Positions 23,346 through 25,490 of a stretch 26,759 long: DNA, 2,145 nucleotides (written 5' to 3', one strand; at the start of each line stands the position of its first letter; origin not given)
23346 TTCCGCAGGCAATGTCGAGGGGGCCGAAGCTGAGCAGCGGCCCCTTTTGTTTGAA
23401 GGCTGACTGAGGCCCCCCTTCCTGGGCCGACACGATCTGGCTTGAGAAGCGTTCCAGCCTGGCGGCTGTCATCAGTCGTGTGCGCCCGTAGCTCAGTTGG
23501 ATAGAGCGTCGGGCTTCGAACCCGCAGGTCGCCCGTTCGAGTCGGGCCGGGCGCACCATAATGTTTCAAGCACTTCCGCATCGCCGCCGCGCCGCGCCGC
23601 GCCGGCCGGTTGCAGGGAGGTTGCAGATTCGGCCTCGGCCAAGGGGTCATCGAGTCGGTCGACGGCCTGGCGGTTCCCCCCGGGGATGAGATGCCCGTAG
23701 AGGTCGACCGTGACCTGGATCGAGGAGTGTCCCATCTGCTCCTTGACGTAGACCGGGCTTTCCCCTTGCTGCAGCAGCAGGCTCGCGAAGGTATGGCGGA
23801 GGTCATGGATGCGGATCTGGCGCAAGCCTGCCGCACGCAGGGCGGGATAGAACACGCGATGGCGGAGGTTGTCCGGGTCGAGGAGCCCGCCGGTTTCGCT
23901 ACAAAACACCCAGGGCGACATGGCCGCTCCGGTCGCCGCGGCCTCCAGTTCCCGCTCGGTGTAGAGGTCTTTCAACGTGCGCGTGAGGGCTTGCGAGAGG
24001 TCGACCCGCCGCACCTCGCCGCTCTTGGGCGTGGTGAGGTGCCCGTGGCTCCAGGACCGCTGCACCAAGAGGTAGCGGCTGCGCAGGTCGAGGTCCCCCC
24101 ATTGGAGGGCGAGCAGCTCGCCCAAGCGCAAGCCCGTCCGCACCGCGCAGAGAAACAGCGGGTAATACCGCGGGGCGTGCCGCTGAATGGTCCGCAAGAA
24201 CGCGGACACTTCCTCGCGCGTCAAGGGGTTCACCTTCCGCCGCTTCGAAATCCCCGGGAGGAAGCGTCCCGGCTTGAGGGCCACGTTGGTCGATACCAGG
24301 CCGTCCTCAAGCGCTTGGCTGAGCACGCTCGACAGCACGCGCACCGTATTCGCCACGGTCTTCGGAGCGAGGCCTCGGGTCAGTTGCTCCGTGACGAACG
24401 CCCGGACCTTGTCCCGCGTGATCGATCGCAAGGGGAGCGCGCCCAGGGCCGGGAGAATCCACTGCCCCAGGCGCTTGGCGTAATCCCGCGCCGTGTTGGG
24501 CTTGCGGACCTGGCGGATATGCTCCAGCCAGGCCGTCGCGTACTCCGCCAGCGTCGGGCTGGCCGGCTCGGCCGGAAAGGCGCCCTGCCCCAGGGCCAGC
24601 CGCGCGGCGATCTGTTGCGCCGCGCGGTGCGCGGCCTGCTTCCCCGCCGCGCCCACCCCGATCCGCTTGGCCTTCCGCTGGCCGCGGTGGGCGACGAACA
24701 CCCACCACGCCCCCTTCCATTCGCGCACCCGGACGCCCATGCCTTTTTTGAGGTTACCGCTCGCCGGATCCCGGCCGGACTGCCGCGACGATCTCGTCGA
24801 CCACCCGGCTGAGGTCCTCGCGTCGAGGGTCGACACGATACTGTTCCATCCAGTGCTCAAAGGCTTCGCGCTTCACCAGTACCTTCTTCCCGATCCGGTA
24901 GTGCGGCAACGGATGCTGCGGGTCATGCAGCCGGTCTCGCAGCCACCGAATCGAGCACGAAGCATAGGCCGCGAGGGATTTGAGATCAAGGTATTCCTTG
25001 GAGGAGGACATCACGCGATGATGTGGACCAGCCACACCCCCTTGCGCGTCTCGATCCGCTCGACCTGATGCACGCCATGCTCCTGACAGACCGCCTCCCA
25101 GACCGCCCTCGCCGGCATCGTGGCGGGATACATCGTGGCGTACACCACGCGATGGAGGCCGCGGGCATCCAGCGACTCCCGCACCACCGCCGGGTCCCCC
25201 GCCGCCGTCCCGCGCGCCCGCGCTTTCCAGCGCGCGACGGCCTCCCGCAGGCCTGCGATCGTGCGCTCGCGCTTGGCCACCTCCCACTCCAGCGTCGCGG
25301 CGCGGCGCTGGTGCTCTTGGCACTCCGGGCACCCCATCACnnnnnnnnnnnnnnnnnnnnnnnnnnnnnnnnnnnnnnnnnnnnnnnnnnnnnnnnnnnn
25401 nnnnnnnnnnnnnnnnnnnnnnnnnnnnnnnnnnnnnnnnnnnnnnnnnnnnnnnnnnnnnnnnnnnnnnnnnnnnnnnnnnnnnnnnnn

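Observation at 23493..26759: Integrative element with two intact tyrosine recombinases in one coupled operon; the second may be a relaxase or replication initiator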

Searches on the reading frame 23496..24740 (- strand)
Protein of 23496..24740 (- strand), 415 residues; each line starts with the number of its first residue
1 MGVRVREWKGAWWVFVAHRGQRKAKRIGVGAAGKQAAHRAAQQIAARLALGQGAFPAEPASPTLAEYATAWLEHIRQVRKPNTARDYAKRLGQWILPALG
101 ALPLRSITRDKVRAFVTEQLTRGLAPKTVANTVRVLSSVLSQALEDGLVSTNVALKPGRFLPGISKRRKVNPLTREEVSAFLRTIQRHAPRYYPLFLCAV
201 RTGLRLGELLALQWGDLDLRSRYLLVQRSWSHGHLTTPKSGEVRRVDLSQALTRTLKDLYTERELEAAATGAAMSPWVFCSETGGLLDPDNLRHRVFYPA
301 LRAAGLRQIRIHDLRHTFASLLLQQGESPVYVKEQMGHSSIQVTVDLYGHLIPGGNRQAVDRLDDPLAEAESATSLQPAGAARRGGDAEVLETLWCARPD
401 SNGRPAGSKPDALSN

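Call 6: search_protein_families(library=pfam, proteins=[window:23496-24740:-], max_evalue=0.1)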
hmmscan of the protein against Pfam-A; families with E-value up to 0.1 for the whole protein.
window:23496-24740:- (415 aa): 6 families
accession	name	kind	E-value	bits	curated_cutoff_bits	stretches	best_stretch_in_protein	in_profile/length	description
PF00589.27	Phage_integrase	-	3.2e-25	89.3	27.1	1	173-351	3-168/172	Phage integrase family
PF14659.12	Phage_int_SAM_3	-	2.9e-08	34.3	22.6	1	63-118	1-56/58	Phage integrase, N-terminal SAM-like domain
PF22022.2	Phage_int_M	-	3.4e-08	34.1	27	1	66-154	3-90/96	Phage integrase central domain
PF02899.23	Phage_int_SAM_1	-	3.1e-05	24.6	22.3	1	70-136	3-72/83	Phage integrase, N-terminal SAM-like domain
PF16795.10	Phage_integr_3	-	0.0093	16.3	27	0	174-212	5-43/161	Archaeal phage integrase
PF13102.12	Phage_int_SAM_5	-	0.032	15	22.3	1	65-153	3-92/98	Phage integrase SAM-like domain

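Call 7: search_protein_families(library=ncbifam, proteins=[window:23496-24740:-], max_evalue=0.1)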
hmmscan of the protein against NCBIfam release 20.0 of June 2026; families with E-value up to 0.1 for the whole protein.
window:23496-24740:- (415 aa): 10 families
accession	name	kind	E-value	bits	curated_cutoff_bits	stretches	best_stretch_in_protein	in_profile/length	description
NF040815.2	recomb_XerA_Arch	equivalog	4.4e-22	78.9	220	1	81-350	14-253/263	site-specific tyrosine recombinase/integron integrase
TIGR02224.1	recomb_XerC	equivalog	5.8e-21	75.1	335.15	1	70-350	2-276/295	tyrosine recombinase XerC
TIGR02225.1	recomb_XerD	equivalog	2.4e-18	66.5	329.6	1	79-351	13-274/290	site-specific tyrosine recombinase XerD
NF001399.0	PRK00283.1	subfamily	5.1e-16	58.8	279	1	100-352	45-284/300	tyrosine recombinase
TIGR02249.1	integrase_gron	subfamily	1.8e-12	47.3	265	2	296-359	245-308/315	integron integrase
NF003462.0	PRK05084.1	equivalog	3.1e-12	45.9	267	1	309-364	303-357/360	tyrosine recombinase XerS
NF007370.0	PRK09870.1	subfamily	3.2e-08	33.4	221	1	167-345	7-174/200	tyrosine-type DNA invertase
NF007371.0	PRK09871.1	subfamily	3.7e-08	33.2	222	1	172-346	6-170/198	tyrosine-type DNA invertase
NF011946.0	PRK15417.1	equivalog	7.3e-05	22.1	435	1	294-357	258-321/337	integron integrase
NF002331.0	PRK01287.1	subfamily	0.0088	15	371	1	201-349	173-310/365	site-specific tyrosine recombinase XerC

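Call 8: search_protein_families(library=phrogs, proteins=[window:23496-24740:-], max_evalue=0.01)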
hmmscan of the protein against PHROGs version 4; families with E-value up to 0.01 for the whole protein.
window:23496-24740:- (415 aa): 9 families
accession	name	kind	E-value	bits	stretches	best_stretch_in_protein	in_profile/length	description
phrog_1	-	integration and excision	7.4e-74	251.1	1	9-375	121-459/611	integrase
phrog_216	-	integration and excision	4.8e-39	135.2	1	129-379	15-252/301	integrase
phrog_7685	-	integration and excision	1.2e-10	42.4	1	304-364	176-236/240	integrase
phrog_35951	-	unknown function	1.9e-08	35.6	1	297-364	9-75/97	-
phrog_22184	-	unknown function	7.2e-06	26.7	1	36-227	43-244/254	-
phrog_7269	-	integration and excision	7.7e-05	23.6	1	308-353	27-71/89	integrase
phrog_7244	-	integration and excision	0.00038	20.8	1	80-217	92-223/263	integrase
phrog_26960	-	unknown function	0.00066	20.9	1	17-129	26-136/146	-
phrog_25190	-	integration and excision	0.0017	19.7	1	304-357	42-95/109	integrase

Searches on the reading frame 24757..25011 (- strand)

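Call 6: search_protein_families(library=pfam, proteins=[window:24757-25011:-], max_evalue=0.1)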
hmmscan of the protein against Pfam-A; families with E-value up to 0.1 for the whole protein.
window:24757-25011:- (85 aa): 2 families
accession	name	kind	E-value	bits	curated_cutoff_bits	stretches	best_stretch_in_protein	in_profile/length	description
PF12728.13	HTH_17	-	1.1e-05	26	27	1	7-58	1-50/51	Helix-turn-helix domain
PF20063.5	DUF6462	-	0.00051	20.7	27.1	1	38-58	31-51/51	Family of unknown function (DUF6462)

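Call 7: search_protein_families(library=ncbifam, proteins=[window:24757-25011:-], max_evalue=0.1)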
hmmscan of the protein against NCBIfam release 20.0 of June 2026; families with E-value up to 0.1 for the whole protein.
window:24757-25011:- (85 aa): 1 family
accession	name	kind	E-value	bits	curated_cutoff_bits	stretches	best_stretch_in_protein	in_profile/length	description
TIGR01764.1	excise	domain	1.5e-05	25.3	28.8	1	33-57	25-49/49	excisionase family DNA-binding protein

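Call 8: search_protein_families(library=phrogs, proteins=[window:24757-25011:-], max_evalue=0.01)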
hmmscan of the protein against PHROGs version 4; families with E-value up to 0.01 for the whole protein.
window:24757-25011:- (85 aa): 4 families
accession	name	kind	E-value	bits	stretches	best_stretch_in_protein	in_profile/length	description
phrog_1840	-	integration and excision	6e-07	30.9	1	10-80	9-81/90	excisionase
phrog_7338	-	unknown function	8.8e-05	23.7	1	5-58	28-80/87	-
phrog_66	-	integration and excision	0.0013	19.5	1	2-66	88-151/412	excisionase and transcriptional regulator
phrog_25262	-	unknown function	0.0031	18.5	1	3-70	30-96/106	-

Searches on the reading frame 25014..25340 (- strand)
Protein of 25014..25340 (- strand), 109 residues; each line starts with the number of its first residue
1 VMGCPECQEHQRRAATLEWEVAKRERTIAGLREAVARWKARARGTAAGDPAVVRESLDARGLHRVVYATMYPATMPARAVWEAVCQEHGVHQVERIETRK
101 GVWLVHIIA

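Call 6: search_protein_families(library=pfam, proteins=[window:25014-25340:-], max_evalue=0.1)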
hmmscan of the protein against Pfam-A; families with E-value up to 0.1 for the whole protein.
window:25014-25340:- (109 aa): 0 families

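Call 7: search_protein_families(library=ncbifam, proteins=[window:25014-25340:-], max_evalue=0.1)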
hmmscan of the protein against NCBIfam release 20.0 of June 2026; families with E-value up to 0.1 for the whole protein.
window:25014-25340:- (109 aa): 1 family
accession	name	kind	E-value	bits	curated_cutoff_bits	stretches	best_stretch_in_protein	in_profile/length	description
NF004425.0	PRK05767.1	equivalog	0.0085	16.7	87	0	83-101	12-30/92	50S ribosomal protein L44e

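Call 8: search_protein_families(library=phrogs, proteins=[window:25014-25340:-], max_evalue=0.01)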
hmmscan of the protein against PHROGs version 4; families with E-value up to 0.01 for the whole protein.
window:25014-25340:- (109 aa): 1 family
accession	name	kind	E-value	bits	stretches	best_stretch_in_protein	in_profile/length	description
phrog_37426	-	unknown function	0.0028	18.8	1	8-58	55-105/144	-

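Call 61: find_homologous_proteins(query=window:25014-25340:-, max_evalue=0.01)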
Query window:25014-25340:- (109 aa): 5 proteins with E <= 0.01 among 28 candidates.
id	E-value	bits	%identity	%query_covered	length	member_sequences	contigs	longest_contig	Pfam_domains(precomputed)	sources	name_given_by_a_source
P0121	1.1e-64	234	100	99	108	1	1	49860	-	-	-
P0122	5.9e-33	131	65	98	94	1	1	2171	-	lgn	-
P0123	1.0e-32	131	70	82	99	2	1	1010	-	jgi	jgi:hypothetical protein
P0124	2.4e-32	129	60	99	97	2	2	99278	-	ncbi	-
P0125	9.8e-27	111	56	98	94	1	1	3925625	-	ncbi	ncbi:hypothetical protein [Nitrospira sp. Kam-Ns4a]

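Call 70: predict_structure(alignment_id=A6)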
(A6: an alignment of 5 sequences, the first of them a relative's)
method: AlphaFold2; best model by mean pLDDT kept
length: 108 residues; sequences in the alignment: 5
mean_pLDDT: 85.1   pTM: 0.58
mean pLDDT of the five models: 85.1, 83.8, 83.1, 82.9, 64.0
residues with pLDDT >= 90: 30; 70-90: 75; 50-70: 3; < 50: 0
segments of 3 or more residues with pLDDT < 50: none
pLDDT, mean of each block of 10 residues (from residue 1): 79 84 78 77 76 84 88 94 94 92 91
secondary structure, 60 per line:
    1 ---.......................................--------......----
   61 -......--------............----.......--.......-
elements in order: H4-42 E51-56 E62-67 H76-87 E92-98 E101-107

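Call 73: fold_search(model_id=the predicted structure, library=pdb)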
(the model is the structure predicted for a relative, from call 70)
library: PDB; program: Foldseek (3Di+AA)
matches with E <= 10: 933; with E <= 0.001: 0
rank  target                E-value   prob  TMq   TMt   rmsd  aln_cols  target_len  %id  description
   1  4ddq_E                8.7e-02  0.77  0.28  0.09   4.9        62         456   13  Structural plasticity of the Bacillus subtilis GyrA homodimer (released 2013-02-13)
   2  4ddq_C                9.9e-02  0.66  0.27  0.09   5.0        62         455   13  Structural plasticity of the Bacillus subtilis GyrA homodimer (released 2013-02-13)
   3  5oa3_0                1.2e-01  0.77  0.30  0.09   4.5        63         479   16  Human 40S-eIF2D-re-initiation complex (released 2017-08-09)
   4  6n1r_A                1.4e-01  0.57  0.27  0.09   5.0        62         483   16  Tetrahedral oligomeric complex of GyrA N-terminal fragment, solved by cryoEM in tetrahedral symmetry (released 2018-12-05)
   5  8aa8_B                1.4e-01  0.94  0.35  0.49   3.7        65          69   11  30S ribosomal protein S24e from Thermococcus barophilus (released 2023-07-12)
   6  6n1p_B                1.5e-01  0.63  0.26  0.09   5.1        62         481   13  Dihedral oligomeric complex of GyrA N-terminal fragment with DNA, solved by cryoEM in C2 symmetry (released 2018-12-05)
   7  4unb_G                1.6e-01  0.63  0.31  0.22   5.0        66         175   12  THE CRYSTAL STRUCTURE OF I-DMOI IN COMPLEX WITH ITS TARGET DNA AT 6 DAYS INCUBATION IN 5MM MN (STATE 5) (released 2014-12-17)
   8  4ddq_A                1.8e-01  0.60  0.28  0.09   4.9        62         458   14  Structural plasticity of the Bacillus subtilis GyrA homodimer (released 2013-02-13)
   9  4unb_A                2.0e-01  0.60  0.29  0.20   4.7        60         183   10  THE CRYSTAL STRUCTURE OF I-DMOI IN COMPLEX WITH ITS TARGET DNA AT 6 DAYS INCUBATION IN 5MM MN (STATE 5) (released 2014-12-17)
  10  5akm_K                2.1e-01  0.57  0.29  0.20   4.8        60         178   10  THE CRYSTAL STRUCTURE OF I-DMOI G20S IN COMPLEX WITH ITS TARGET DNA IN THE PRESENCE OF 2MM MG (released 2015-06-17)
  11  4ddq_D                2.1e-01  0.57  0.29  0.09   4.9        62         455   13  Structural plasticity of the Bacillus subtilis GyrA homodimer (released 2013-02-13)
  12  9a54_B                2.1e-01  0.54  0.28  0.06   4.9        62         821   13  Integrative model of GYRB-GYRA by crosslinking MS and deep learning (released 2024-09-18)
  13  8ab1_E                2.1e-01  0.47  0.27  0.33   5.0        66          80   14  Crystal structure of the PulL-PulM C-terminal domain heterocomplex (released 2023-01-11)
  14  8auv_H                2.4e-01  0.69  0.31  0.28   4.2        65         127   11  Cryo-EM structure of the plant 40S subunit (released 2023-06-07)
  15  5a0w_G                2.4e-01  0.54  0.29  0.20   4.9        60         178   10  THE CRYSTAL STRUCTURE OF I-DMOI E117A IN COMPLEX WITH ITS TARGET DNA AND IN THE PRESENCE OF 2MM MN (released 2016-05-11)
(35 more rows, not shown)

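Call 88: search_protein_representatives(alignment_id=A6)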
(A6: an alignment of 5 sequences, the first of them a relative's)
Query: 5 sequences, 94 profile positions. Proteins with E-value up to 0.001 (for the whole library): 6; up to 1e-10: 1; up to 1e-30: 1. The best 6 are listed.
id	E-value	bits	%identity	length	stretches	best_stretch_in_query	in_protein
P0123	1.2e-49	182.7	-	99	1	2-93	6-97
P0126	1.7e-09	53.9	-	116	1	3-90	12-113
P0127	1.5e-08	50.9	-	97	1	7-90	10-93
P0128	2.0e-06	44.1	-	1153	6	2-35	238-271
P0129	2.2e-05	40.8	-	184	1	4-78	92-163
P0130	8.1e-04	35.8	-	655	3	30-73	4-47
